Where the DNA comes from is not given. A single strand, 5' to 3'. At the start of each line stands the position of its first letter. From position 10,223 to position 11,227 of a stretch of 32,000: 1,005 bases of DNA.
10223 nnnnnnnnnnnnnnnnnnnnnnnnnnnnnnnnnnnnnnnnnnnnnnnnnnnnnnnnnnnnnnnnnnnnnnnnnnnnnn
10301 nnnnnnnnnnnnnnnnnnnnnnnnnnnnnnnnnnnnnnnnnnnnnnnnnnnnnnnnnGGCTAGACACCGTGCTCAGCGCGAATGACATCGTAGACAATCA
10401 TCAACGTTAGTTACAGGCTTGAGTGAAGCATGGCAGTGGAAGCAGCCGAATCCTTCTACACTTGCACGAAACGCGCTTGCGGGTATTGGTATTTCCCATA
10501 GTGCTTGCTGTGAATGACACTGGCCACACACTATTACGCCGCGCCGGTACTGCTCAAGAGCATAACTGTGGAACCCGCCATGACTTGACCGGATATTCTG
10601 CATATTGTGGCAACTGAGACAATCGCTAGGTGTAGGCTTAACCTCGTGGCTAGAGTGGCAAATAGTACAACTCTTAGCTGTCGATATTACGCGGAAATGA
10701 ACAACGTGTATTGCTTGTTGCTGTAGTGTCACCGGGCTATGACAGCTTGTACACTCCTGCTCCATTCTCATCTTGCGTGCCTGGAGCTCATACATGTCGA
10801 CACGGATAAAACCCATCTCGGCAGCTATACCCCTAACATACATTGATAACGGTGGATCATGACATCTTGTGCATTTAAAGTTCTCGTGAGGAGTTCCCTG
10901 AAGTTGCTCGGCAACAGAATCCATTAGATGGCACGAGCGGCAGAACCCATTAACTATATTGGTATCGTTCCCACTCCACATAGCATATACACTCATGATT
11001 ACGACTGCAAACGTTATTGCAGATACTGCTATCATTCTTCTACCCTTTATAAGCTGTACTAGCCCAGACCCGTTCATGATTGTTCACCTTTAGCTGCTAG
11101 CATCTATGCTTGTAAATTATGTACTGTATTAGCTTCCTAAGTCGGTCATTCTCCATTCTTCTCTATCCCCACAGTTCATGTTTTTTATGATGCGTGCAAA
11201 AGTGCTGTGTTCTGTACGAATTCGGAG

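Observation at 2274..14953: Five-cytochrome, 32-CxxCH gene island with no terminal reductase: candidate archaeal extracellular electron-transfer system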

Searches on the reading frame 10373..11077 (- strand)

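Call 4: search_protein_families(library=pfam, proteins=[window:10373-11077:-], max_evalue=0.1)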
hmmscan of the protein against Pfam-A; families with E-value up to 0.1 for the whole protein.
window:10373-11077:- (234 aa): 8 families
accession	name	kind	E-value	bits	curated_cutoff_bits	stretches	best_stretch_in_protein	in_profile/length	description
PF14522.11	Cytochrome_C7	-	4.7e-13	49.2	24.8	4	104-158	10-67/67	Cytochrome c7 and related cytochrome c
PF14537.11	Cytochrom_c3_2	-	5.3e-07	30.5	25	2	101-158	21-79/79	Cytochrome c3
PF22678.1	Cytochrom_c_NrfB-like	-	7.6e-07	30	27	1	69-145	1-69/89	Cytochrome c-type protein NrfB-like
PF09699.15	Paired_CXXCH_1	-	2.9e-05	24.1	20.6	1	152-191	8-39/41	Doubled CXXCH motif (Paired_CXXCH_1)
PF03264.19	Cytochrom_NNT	-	3.9e-05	23.9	24.1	2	16-76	9-75/174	NapC/NirT cytochrome c family, N-terminal region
PF02085.21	Cytochrom_CIII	-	0.002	18.9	22.9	1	124-192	25-86/101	Class III cytochrome C family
PF03367.19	Zn_ribbon_ZPR1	-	0.012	15.4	23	1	104-148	4-50/56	ZPR1 zinc-finger domain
PF25169.1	DUF7830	-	0.033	14.5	27.5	1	99-143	27-71/72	Domain of unknown function (DUF7830)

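Call 7: search_protein_families(library=ncbifam, proteins=[window:10373-11077:-], max_evalue=0.1)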
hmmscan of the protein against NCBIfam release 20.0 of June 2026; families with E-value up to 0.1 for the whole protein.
window:10373-11077:- (234 aa): 6 families
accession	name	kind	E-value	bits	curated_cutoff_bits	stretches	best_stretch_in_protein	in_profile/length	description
TIGR03153.1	cytochr_NrfH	equivalog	7.2e-07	29.3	134.2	1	20-143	5-135/138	cytochrome c nitrite reductase small subunit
TIGR04257.1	nanowire_3heme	domain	1.2e-06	28.5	40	2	106-158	23-75/75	c(7)-type cytochrome triheme domain-containing protein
TIGR03146.1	cyt_nit_nrfB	equivalog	0.00024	21.4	166.6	1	56-145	30-120/145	cytochrome c nitrite reductase pentaheme subunit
NF047727.1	4hemeCytCCctA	equivalog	0.00068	19.8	180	0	17-74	8-65/109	tetraheme c-type cytochrome CctA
TIGR01905.1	paired_CXXCH_1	subfamily_domain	0.001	18.9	25.2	0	151-192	7-40/41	doubled CXXCH domain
NF007906.0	PRK10617.1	equivalog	0.029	14.2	349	0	94-148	42-98/200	cytochrome c-type protein NapC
